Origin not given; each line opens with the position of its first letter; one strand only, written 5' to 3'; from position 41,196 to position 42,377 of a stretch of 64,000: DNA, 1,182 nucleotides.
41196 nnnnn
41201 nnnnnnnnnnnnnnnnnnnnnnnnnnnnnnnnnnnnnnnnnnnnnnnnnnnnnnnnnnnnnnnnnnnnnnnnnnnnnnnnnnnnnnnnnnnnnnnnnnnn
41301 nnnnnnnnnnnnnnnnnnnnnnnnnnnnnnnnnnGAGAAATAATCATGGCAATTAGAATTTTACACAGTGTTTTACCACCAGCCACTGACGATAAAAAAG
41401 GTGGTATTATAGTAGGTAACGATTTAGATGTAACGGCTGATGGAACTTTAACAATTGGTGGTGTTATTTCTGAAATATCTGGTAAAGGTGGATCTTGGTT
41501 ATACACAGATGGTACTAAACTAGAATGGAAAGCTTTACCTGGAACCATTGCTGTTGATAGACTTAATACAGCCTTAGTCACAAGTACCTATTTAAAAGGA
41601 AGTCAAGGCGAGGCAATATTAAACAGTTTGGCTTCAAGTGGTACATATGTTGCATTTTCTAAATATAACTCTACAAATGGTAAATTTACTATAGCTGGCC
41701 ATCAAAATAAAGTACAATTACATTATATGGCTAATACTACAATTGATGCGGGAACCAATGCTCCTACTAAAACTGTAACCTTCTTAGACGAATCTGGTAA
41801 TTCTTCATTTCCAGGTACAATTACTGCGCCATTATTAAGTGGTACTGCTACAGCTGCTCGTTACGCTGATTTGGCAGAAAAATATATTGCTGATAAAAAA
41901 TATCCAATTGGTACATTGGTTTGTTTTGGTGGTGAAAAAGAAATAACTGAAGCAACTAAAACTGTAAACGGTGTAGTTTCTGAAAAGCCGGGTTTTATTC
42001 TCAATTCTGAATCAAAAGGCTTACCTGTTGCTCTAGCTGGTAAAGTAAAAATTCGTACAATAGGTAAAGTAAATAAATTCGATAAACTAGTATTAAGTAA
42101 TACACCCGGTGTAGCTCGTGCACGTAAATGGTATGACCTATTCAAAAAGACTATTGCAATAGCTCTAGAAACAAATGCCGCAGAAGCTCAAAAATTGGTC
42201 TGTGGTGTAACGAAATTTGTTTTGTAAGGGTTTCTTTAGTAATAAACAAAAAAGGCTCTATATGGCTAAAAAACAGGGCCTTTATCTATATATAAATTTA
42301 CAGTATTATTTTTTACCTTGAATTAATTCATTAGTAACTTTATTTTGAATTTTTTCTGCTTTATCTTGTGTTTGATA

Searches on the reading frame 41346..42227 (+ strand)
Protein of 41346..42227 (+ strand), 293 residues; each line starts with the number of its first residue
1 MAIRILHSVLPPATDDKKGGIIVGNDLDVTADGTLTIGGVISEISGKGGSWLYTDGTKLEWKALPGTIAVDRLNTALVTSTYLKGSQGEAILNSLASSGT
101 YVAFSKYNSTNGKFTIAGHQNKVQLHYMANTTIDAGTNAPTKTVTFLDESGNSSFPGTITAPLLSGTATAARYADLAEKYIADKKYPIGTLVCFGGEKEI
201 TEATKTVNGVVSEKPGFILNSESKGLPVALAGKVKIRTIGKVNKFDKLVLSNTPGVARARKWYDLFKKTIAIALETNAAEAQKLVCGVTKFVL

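Call 49: search_protein_families(library=phrogs, proteins=[window:41346-42227:+], max_evalue=0.001)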
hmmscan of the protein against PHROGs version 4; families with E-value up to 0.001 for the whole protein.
window:41346-42227:+ (293 aa): 3 families
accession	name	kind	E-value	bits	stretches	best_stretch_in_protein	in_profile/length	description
phrog_22593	-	unknown function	1.1e-12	48.8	1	163-285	271-396/400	-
phrog_6427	-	unknown function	2.3e-12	47.2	1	82-262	469-645/675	-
phrog_19602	-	tail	1.1e-06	28.7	1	158-247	369-463/504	tail fiber protein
